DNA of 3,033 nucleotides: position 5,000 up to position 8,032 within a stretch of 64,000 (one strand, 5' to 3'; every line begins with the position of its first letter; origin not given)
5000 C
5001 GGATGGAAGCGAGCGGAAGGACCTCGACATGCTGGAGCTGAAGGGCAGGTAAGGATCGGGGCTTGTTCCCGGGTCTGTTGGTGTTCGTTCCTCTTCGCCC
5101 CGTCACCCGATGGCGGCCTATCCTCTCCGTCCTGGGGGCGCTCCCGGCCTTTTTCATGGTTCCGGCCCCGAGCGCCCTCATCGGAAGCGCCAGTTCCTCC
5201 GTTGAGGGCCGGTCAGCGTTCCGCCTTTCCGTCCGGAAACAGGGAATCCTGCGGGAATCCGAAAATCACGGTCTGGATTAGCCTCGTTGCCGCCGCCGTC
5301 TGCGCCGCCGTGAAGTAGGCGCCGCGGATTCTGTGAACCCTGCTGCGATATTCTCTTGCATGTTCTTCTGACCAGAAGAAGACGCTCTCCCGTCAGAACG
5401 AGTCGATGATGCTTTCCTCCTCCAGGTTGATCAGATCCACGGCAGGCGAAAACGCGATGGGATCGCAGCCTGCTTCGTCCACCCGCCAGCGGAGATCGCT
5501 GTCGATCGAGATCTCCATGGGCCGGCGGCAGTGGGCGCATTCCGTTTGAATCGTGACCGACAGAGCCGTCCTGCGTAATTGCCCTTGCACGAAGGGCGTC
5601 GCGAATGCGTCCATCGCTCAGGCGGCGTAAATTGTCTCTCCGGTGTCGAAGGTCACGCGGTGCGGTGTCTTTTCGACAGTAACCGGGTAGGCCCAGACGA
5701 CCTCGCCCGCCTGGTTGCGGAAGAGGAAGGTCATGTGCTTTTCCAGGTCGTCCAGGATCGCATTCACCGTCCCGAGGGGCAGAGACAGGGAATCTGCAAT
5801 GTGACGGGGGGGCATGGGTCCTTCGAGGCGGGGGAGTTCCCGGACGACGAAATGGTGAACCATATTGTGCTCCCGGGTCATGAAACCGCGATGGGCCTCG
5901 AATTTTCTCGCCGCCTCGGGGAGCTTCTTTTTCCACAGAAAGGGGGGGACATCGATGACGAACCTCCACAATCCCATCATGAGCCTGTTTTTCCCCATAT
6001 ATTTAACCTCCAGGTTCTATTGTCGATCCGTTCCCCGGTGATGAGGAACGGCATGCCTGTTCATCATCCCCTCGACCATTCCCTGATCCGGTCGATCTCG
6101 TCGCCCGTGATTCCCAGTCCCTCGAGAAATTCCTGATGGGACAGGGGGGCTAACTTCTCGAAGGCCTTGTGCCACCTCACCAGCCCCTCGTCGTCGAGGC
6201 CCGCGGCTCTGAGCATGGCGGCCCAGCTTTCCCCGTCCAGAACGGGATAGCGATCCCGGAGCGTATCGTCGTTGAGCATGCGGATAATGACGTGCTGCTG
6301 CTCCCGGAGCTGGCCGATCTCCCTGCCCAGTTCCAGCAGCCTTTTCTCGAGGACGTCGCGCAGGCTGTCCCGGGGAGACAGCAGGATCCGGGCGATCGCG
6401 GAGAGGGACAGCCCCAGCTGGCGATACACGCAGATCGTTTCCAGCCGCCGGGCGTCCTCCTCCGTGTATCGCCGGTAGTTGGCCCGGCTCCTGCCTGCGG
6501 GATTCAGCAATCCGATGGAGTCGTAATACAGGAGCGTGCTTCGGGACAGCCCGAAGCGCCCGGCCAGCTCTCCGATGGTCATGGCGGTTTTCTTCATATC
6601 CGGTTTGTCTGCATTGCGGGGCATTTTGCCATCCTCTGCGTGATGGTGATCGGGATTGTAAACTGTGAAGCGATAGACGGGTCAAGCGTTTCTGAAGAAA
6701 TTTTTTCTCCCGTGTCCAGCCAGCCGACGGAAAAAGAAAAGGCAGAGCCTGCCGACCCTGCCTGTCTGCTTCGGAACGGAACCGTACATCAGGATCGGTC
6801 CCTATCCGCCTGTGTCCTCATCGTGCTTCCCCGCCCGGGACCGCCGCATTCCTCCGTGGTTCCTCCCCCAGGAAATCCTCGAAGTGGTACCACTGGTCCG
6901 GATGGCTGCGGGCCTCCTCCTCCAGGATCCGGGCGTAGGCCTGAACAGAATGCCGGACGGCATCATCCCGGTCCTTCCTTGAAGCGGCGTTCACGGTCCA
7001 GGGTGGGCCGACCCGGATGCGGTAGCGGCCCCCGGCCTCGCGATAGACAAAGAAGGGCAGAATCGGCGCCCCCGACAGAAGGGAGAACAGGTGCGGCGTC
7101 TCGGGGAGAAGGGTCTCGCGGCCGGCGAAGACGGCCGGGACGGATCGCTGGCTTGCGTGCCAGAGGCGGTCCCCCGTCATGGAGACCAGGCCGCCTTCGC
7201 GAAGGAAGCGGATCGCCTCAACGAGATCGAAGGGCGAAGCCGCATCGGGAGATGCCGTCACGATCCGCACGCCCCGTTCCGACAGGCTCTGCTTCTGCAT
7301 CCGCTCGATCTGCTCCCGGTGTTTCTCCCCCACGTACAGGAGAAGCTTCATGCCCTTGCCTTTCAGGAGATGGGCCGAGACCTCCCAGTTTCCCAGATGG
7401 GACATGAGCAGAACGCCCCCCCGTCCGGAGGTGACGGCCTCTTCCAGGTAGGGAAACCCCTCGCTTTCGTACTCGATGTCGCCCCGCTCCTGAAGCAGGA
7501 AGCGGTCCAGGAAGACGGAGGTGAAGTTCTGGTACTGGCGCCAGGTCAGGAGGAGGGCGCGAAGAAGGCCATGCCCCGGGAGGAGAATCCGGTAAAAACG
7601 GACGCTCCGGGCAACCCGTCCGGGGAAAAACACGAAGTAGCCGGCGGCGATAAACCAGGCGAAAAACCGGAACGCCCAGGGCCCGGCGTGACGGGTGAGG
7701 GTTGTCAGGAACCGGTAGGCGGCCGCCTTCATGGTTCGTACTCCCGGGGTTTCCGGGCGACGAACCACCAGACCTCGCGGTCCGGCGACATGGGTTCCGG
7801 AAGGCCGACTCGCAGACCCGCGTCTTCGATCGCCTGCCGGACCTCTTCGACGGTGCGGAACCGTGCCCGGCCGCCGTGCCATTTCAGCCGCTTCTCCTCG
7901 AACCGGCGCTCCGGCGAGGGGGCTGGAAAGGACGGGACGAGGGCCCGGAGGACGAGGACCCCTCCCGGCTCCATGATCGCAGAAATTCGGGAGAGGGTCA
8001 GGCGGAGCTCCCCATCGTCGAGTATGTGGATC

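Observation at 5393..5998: MerB-like lyase with in-frame TGA at the catalytic cysteine position: probable selenocysteine enzyme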

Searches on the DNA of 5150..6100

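Call 71: search_rna_families(source=window, start=5150, end=6100, threshold=evalue, max_evalue=10)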
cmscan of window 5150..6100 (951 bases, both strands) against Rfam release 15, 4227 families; matches with E-value up to 10: 5.
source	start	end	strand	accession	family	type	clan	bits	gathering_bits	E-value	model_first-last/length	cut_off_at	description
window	5809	5842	+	RF02975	DUF3800-XI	Gene; sRNA;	-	17.4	37.8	0.31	1-48/48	no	DUF3800-XI RNA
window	5352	5393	-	RF01036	mir-567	Gene; miRNA;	-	16.1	90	7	1-70/70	no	mir-567 microRNA precursor family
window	5766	5858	+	RF02151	MIMT1_1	Gene; lncRNA;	-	15.4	45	3.4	1-88/88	no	MER1 repeat containing imprinted transcript 1 conserved region 1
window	5585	5716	+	RF01514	Afu_513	Gene; snRNA; snoRNA; CD-box;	-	14.4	48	1.8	1-103/103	no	A. fumigatus snoRNA Afu_513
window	5224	5259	+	RF02922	RAGATH-32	Cis-reg;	-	13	41.8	4.1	36-71/78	no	RAGATH-32 RNA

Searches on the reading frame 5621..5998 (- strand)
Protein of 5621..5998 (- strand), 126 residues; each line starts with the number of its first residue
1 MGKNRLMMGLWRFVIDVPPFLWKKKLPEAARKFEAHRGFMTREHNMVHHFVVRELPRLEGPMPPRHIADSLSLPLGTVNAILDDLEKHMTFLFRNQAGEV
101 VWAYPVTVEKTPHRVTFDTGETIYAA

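Call 26: find_related_loci(query=window:5621-5998:-, collection=genome_contigs, flank=6000)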
Query seq(126 aa) (126 aa) in genome_contigs; peptide patterns used: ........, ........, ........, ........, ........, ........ (x = any residue, [..] = any of these).
125 stretches matched a pattern; 23 encode a relative of the query (tblastn E <= 1e-3); 23 distinct loci.
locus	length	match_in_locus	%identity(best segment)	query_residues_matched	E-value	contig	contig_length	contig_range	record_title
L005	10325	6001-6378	95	1-126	5e-80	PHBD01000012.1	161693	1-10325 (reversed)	MAG: Deltaproteobacteria bacterium HGW-Deltaproteobacteria-19 bjp_ig2102_scaffold_248, whole genome shotgun sequence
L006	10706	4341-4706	62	3-124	3e-52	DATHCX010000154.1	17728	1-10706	MAG TPA_asm: Desulfomonilaceae bacterium isolate SMAG_U12378 k141_1009679, whole genome shotgun sequence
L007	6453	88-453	57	3-124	4e-47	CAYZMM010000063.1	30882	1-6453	MAG TPA_asm: uncultured Thermodesulfobacteriota bacterium isolate SRP141376_co2_50 genome assembly, contig: NODE_3203_le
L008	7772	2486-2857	59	3-126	2e-46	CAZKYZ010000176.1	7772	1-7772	MAG TPA_asm: uncultured Desulfobacterales bacterium isolate binchicken_co86_18 genome assembly, contig: NODE_4251_length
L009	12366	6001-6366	56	3-124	2e-45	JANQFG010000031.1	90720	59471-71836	MAG: bacterium isolate PL23a_bin.76 k99_5562875, whole genome shotgun sequence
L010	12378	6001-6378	54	3-126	5e-44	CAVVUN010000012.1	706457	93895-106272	MAG: Nitrospirota bacterium isolate MFD03899.bin.2.182 genome assembly, contig: contig_4907, whole genome shotgun sequen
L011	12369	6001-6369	56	1-124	1e-43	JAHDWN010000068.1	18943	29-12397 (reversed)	MAG: Anaerolineae bacterium isolate CHL11 NODE_3773_length_18943_cov_6.942980, whole genome shotgun sequence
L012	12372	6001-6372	55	3-124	3e-43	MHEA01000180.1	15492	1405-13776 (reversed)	MAG: Nitrospirae bacterium GWC2_57_9 gwc2_scaffold_4652, whole genome shotgun sequence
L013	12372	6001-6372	56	3-124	7e-42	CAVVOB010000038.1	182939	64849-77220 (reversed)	MAG: Nitrospirota bacterium isolate MFD05942.bin.2.44 genome assembly, contig: contig_96073, whole genome shotgun sequen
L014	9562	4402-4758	52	3-121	1e-40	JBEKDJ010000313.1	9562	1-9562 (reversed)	MAG: Thermodesulfobacteriota bacterium isolate SPRUCE 180 SPRUCE_180_313, whole genome shotgun sequence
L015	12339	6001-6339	58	12-124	1e-40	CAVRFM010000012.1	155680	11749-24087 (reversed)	MAG: uncultured Chloroflexia bacterium isolate MFD04492.bin.1.138 genome assembly, contig: contig_37218, whole genome sh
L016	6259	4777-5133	52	3-121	1e-40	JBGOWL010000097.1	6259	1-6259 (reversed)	MAG: Dehalococcoidia bacterium isolate OBJ_0618_130150_93 k141_6001107_length_6259_cov_10.4794, whole genome shotgun seq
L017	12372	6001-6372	52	3-126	4e-39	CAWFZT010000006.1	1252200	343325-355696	MAG: uncultured Chloroflexia bacterium isolate MFD04408.bin.2.73 genome assembly, contig: contig_36148, whole genome sho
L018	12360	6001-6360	53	1-121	2e-36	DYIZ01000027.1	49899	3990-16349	MAG TPA_asm: Candidatus Aquidulcis sp. isolate FI88_58_10 Afr_mines_FI88_290_length_49899_cov_4_383918, whole genome sho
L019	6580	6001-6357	52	7-124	1e-35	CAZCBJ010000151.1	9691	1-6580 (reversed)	MAG TPA_asm: uncultured Anaerolineaceae bacterium isolate SRP257756_co1_194 genome assembly, contig: NODE_6431_length_96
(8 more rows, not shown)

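Call 95: list_cluster_members(proteins=[window:5621-5998:-, window:5396-5614:-, window:6067-6624:-])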
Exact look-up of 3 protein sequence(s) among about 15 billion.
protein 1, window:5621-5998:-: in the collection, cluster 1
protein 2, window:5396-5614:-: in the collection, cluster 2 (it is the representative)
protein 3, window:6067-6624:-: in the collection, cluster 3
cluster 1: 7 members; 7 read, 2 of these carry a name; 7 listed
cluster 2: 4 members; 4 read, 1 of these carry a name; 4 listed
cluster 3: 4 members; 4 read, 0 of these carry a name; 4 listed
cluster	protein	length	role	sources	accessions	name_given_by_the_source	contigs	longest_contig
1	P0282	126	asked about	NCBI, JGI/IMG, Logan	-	-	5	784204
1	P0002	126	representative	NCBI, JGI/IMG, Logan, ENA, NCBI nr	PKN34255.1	MAG: hypothetical protein CVU61_08720 [Deltaproteobacteria bacterium ... | hypothetical protein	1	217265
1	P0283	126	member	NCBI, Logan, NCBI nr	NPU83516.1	MAG: hypothetical protein HPY65_03425 [Syntrophaceae bacterium] | hypothetical protein [Syntrophaceae bacterium]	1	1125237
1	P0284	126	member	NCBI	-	-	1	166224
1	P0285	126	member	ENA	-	-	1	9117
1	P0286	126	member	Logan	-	-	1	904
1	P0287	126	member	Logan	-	-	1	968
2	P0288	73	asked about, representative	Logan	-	-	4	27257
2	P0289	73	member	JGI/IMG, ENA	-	hypothetical protein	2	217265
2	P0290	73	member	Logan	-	-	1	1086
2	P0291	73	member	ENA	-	-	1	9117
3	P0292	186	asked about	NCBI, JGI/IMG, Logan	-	-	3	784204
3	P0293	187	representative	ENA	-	-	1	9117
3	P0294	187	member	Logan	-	-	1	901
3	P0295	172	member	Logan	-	-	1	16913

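Call 96: find_encoding_contigs(protein=window:5621-5998:-, flank=1000, max_places=5)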
Protein window:5621-5998:- (126 aa): 8 contigs read that carry it; 5 places shown.
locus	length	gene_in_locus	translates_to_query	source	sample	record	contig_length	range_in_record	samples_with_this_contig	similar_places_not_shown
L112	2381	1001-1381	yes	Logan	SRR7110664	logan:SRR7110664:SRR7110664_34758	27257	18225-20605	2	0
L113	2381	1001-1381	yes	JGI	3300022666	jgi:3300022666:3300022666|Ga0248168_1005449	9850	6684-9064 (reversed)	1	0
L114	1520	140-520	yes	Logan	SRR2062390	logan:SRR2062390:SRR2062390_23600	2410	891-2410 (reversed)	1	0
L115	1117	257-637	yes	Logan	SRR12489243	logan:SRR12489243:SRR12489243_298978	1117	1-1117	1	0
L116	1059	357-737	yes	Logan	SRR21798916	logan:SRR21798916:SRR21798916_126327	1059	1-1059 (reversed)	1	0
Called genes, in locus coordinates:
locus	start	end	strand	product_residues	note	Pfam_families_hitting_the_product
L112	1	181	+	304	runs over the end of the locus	PF03279:Lip_A_acyltrans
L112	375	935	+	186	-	PF00376:MerR, PF13411:MerR_1, PF09278:MerR-DNA-bind (faint)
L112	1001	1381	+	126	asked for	-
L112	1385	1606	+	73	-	-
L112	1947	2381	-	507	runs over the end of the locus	PF00496:SBP_bac_5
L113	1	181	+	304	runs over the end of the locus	PF03279:Lip_A_acyltrans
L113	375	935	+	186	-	PF00376:MerR, PF13411:MerR_1, PF09278:MerR-DNA-bind (faint)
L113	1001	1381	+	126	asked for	-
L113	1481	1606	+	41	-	-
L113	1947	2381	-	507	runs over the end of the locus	PF00496:SBP_bac_5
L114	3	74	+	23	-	?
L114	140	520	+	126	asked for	-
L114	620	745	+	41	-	-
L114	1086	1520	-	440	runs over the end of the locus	?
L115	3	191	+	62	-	?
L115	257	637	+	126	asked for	-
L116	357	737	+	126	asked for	-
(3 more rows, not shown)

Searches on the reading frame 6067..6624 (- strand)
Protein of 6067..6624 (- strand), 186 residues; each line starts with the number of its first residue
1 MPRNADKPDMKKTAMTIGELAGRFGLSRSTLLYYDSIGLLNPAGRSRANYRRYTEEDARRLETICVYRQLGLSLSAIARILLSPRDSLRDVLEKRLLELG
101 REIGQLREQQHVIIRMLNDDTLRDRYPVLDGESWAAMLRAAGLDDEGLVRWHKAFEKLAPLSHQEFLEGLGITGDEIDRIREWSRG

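Call 39: search_protein_families(library=pfam, proteins=[window:6067-6624:-], max_evalue=0.001)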
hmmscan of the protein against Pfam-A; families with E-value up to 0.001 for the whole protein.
window:6067-6624:- (186 aa): 3 families
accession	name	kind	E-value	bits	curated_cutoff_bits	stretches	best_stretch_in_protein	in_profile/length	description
PF13411.12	MerR_1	-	1.1e-17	64.3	21.6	1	15-81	1-66/69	MerR HTH family regulatory protein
PF00376.29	MerR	-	3.9e-13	49.4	28.2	1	16-53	1-38/38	MerR family regulatory protein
PF09278.17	MerR-DNA-bind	-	2.2e-05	25.4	25.4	1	59-111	2-60/65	MerR, DNA binding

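Call 77: search_protein_families(library=ncbifam, proteins=[window:6067-6624:-], max_evalue=0.001)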
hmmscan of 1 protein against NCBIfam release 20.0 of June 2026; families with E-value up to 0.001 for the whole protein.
window:6067-6624:- (186 aa): 12 families
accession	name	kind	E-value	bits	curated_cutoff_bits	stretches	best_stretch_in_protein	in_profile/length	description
TIGR02043.1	ZntR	equivalog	3.8e-13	49.7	167.95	1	16-81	3-68/131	Zn(2+)-responsive transcriptional regulator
NF007069.0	PRK09514.1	equivalog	6.1e-13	48.9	143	1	16-81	3-68/141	Zn(2+)-responsive transcriptional regulator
TIGR02044.1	CueR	equivalog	1.6e-11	44.4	147.4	1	15-107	1-99/127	Cu(I)-responsive transcriptional regulator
TIGR02047.1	CadR-PbrR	equivalog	8.4e-11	42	151.45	1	15-82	1-68/127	Cd(II)/Pb(II)-responsive transcriptional regulator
TIGR02051.1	MerR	equivalog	2e-10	41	150.85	1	16-113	1-102/124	mercury resistance transcriptional regulator MerR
TIGR01950.1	SoxR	equivalog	2.1e-09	37.3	116.9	1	15-81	2-67/142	redox-sensitive transcriptional activator SoxR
NF053782.1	ChlnTransRegdde3219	equivalog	3.9e-09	36.4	450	1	11-115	3-104/278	choline utilization transcriptional activator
NF047375.1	HeatShock_HspR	equivalog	6.2e-09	35.7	105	1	16-83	5-72/92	heat shock protein transcriptional repressor HspR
NF041849.1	trans_regNmlR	equivalog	1e-08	35.2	175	1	15-79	1-65/117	stress response transcriptional regulator NmlR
NF050798.1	TF_FtsR_Actino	equivalog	3.6e-06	27.2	150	1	26-78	17-69/223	transcriptional regulator FtsR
NF010315.0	PRK13752.1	subfamily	7.6e-06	26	261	1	14-81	7-74/144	mercury resistance transcriptional regulator MerR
NF007590.0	PRK10227.1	equivalog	9.4e-06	25.7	244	1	15-104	1-92/135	Cu(I)-responsive transcriptional regulator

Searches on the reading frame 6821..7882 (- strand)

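Call 39: search_protein_families(library=pfam, proteins=[window:6821-7882:-], max_evalue=0.001)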
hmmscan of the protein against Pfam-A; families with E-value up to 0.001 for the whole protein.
window:6821-7882:- (354 aa): 1 family
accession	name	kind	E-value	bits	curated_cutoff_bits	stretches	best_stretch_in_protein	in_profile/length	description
PF03279.18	Lip_A_acyltrans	-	1.9e-19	70.4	22.3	1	135-334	102-289/295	Bacterial lipid A biosynthesis acyltransferase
